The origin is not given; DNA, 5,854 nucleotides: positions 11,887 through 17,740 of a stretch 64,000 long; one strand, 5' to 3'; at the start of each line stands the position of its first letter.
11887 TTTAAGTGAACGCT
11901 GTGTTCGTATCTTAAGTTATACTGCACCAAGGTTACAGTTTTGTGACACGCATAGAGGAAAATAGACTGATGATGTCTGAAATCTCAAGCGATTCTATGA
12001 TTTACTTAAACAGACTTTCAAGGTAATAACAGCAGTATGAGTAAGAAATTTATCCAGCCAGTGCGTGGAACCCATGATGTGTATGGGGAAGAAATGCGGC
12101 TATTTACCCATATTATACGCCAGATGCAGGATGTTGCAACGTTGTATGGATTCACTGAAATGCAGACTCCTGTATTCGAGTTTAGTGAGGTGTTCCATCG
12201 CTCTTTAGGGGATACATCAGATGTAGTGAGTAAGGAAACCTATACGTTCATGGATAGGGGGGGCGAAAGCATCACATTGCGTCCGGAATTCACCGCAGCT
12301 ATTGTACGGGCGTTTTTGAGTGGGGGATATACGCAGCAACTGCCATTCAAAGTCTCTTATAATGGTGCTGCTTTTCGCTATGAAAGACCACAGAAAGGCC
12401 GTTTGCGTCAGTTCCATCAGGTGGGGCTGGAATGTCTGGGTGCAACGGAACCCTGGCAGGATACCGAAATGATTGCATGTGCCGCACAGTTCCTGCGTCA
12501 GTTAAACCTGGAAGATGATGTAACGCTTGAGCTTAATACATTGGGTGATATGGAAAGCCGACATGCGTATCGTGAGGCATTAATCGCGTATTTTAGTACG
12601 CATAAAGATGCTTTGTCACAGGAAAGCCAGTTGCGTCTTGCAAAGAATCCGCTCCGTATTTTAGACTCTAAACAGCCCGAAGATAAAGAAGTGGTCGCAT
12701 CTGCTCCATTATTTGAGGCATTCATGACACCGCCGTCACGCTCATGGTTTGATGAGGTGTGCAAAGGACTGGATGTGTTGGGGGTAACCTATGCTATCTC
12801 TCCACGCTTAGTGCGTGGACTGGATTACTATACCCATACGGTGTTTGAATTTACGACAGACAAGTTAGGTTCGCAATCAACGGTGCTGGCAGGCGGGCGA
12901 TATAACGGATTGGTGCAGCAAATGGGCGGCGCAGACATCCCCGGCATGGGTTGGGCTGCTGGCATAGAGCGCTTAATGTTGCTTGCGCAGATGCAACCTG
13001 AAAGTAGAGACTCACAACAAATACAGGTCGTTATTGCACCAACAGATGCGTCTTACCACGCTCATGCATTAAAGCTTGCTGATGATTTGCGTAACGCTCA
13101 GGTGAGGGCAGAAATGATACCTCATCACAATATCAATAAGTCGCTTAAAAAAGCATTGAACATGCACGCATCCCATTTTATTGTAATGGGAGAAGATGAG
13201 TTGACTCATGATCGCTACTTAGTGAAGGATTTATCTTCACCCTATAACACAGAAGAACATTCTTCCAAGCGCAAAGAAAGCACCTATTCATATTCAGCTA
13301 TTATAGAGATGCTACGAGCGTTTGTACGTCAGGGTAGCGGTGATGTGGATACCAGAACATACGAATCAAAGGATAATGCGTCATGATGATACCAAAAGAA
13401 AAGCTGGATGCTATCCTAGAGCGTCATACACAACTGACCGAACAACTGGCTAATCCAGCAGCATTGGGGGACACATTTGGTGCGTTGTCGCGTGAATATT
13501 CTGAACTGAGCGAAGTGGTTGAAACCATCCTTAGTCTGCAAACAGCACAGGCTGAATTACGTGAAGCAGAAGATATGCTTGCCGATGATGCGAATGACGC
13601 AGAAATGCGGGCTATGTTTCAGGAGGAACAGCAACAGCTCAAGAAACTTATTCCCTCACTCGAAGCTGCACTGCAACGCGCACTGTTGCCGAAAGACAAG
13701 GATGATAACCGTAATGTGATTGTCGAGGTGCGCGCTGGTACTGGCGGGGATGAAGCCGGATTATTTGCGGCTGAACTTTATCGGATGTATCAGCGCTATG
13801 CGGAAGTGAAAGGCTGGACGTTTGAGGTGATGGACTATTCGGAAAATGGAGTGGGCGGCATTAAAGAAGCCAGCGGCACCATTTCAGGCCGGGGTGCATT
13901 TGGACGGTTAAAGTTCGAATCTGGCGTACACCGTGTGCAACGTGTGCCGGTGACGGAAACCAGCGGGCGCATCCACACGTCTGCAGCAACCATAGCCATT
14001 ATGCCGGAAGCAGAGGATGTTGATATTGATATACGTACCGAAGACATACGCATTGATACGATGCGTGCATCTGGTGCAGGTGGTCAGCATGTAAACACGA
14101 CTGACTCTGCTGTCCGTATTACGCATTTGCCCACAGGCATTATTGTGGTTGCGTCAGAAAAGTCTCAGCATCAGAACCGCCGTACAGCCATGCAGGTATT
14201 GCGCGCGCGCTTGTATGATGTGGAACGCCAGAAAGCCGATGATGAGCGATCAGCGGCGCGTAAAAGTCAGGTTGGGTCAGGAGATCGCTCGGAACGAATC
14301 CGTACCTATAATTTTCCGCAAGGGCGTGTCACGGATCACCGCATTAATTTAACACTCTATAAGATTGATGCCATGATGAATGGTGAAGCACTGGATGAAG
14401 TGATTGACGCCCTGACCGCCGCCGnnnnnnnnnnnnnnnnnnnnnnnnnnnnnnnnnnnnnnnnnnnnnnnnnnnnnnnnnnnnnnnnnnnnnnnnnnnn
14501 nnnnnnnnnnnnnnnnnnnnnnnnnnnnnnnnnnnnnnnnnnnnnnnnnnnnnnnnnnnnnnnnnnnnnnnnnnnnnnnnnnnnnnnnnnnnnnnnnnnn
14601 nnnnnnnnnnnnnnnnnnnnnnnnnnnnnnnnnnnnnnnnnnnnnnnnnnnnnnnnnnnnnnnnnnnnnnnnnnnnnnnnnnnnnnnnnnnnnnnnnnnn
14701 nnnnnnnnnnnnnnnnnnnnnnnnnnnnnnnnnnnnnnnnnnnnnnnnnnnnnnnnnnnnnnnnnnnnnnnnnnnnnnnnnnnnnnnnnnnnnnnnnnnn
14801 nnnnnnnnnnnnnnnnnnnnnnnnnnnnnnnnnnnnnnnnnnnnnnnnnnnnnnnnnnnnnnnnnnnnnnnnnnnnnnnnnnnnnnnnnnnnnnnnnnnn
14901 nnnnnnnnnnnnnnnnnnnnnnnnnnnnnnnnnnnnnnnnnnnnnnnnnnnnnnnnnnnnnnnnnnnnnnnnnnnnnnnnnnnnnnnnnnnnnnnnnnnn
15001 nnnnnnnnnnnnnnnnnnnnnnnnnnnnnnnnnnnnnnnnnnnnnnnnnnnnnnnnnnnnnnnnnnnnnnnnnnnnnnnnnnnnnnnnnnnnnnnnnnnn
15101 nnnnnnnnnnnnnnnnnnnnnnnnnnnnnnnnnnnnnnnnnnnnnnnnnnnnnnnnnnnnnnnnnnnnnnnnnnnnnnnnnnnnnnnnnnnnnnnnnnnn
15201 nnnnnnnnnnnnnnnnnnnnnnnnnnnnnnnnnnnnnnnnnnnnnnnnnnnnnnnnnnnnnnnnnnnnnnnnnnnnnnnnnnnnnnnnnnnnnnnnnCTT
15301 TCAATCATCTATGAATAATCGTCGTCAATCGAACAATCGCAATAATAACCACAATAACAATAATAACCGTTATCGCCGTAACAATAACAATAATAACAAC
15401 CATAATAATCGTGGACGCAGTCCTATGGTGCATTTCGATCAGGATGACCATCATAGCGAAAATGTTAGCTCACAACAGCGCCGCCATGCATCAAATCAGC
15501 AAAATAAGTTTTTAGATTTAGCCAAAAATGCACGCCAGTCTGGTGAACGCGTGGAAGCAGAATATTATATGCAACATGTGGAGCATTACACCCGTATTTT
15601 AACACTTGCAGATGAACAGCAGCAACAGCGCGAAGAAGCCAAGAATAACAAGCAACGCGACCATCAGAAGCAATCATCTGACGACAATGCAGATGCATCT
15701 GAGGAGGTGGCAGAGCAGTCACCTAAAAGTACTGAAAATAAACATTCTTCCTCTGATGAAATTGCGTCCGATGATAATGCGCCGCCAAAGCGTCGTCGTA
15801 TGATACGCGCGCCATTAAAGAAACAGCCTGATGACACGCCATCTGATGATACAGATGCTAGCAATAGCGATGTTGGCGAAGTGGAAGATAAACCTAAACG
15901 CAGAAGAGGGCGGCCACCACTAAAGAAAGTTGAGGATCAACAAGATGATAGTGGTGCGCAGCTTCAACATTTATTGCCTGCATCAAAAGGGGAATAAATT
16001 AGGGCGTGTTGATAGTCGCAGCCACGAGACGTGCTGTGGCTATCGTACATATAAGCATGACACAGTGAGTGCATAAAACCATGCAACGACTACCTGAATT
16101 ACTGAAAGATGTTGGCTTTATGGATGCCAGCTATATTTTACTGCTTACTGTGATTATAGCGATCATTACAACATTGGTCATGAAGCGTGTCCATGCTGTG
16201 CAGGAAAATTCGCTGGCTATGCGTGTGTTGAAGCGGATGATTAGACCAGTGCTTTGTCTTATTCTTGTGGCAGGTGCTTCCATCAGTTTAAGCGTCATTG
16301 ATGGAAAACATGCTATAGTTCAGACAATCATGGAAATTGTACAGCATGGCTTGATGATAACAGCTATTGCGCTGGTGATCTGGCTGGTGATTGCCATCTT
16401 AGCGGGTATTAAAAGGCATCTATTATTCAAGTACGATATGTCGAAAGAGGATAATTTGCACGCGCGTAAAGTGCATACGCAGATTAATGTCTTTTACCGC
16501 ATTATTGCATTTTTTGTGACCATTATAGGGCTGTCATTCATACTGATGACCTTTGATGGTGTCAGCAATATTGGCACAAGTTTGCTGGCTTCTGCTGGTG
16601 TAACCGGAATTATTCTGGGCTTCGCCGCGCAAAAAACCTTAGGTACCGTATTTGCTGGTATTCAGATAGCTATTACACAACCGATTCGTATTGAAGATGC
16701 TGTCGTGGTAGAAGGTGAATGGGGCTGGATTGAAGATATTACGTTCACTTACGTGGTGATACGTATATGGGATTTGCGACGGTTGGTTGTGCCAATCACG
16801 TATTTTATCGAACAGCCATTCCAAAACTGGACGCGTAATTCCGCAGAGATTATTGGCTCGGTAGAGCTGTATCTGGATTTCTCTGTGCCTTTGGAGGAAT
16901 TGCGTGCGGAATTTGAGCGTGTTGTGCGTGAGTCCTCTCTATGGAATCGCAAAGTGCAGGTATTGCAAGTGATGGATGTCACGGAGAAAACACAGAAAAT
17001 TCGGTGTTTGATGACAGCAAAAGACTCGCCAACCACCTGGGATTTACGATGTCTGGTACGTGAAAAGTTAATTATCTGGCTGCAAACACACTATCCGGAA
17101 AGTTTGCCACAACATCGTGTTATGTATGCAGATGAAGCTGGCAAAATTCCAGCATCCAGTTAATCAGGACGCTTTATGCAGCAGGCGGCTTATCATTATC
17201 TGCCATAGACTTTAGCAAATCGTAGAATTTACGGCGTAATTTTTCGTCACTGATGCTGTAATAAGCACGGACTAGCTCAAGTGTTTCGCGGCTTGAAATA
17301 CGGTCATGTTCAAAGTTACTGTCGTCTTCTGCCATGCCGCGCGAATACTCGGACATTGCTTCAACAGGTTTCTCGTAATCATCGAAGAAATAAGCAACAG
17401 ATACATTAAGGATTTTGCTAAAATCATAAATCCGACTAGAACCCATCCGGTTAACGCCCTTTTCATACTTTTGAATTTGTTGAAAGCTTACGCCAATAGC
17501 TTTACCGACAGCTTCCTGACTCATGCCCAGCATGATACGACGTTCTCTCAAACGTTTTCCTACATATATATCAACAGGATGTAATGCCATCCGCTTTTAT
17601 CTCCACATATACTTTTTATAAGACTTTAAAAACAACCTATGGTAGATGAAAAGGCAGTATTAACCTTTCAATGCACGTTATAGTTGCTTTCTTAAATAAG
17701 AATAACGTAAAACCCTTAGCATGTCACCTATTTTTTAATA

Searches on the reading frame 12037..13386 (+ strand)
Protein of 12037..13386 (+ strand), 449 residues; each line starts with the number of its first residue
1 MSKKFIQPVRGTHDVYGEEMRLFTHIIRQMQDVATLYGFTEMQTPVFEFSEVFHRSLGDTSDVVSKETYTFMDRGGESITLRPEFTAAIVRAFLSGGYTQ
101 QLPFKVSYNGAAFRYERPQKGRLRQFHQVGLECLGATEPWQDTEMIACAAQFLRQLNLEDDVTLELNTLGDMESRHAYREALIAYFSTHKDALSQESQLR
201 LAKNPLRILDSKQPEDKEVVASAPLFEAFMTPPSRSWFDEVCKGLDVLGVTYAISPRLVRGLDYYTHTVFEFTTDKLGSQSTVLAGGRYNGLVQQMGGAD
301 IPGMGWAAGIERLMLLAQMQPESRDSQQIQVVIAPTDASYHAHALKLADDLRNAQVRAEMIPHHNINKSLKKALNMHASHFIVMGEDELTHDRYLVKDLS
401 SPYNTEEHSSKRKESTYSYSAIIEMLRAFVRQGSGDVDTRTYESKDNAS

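Call 12: find_related_loci(query=window:12037-13386:+, collection=genome_contigs, flank=10000)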
Query window:12037-13386:+ (449 aa) in genome_contigs; peptide patterns used: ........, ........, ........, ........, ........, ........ (x = any residue, [..] = any of these).
29 stretches matched a pattern, but none encodes a relative of the query by tblastn (E <= 1e-3).

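Call 13: list_cluster_members(proteins=[window:12037-13386:+, window:13383-14465:+, window:9571-11094:-, window:8520-8999:-, window:7752-8513:-, window:7258-7755:-, window:6527-7255:-, window:5596-6552:-, window:1596-3188:+])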
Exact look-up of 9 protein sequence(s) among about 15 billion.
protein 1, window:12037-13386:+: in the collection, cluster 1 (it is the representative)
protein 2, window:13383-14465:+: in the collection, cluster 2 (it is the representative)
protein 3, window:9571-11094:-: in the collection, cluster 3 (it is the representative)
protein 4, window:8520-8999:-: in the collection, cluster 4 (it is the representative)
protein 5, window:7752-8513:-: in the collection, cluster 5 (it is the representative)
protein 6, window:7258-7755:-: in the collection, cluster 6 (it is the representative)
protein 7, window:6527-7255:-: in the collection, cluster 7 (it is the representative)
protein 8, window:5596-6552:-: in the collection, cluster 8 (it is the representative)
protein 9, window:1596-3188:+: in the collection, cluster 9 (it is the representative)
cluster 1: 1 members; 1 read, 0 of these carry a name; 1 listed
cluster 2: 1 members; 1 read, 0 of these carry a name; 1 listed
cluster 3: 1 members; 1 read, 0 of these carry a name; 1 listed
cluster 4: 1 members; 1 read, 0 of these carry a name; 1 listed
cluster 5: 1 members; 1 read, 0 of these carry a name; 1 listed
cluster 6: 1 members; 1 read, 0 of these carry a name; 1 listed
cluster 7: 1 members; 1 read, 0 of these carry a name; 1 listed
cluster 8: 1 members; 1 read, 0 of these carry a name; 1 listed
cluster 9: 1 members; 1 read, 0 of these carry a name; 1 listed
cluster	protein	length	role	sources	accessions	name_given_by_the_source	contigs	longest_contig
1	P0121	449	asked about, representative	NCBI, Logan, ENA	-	-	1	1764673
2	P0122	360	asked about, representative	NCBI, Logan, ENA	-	-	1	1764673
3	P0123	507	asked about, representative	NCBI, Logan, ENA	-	-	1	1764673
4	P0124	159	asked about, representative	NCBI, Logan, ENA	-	-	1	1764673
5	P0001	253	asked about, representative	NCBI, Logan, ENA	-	-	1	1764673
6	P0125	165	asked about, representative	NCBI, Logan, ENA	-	-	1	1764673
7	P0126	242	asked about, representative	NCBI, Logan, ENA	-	-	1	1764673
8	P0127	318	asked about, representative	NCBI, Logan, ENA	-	-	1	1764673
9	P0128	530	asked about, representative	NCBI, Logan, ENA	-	-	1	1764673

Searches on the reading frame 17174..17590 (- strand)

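Call 71: search_protein_families(library=pfam, proteins=[window:17174-17590:-], max_evalue=0.01)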
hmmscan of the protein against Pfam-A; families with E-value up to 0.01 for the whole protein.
window:17174-17590:- (138 aa): 5 families
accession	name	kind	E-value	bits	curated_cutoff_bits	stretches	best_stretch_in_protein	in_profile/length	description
PF01381.28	HTH_3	-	2.5e-12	47.1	23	1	14-68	1-55/55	Helix-turn-helix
PF12844.13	HTH_19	-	1.1e-06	28.9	30.2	1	11-71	1-61/64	Helix-turn-helix domain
PF13560.12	HTH_31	-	2.8e-06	28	27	1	11-63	3-56/64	Helix-turn-helix domain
PF00157.23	Pou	-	0.00029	21.2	27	1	12-37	11-36/72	Pou domain - N-terminal to homeobox domain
PF13443.12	HTH_26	-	0.007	17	22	0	13-66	1-55/63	Cro/C1-type HTH DNA-binding domain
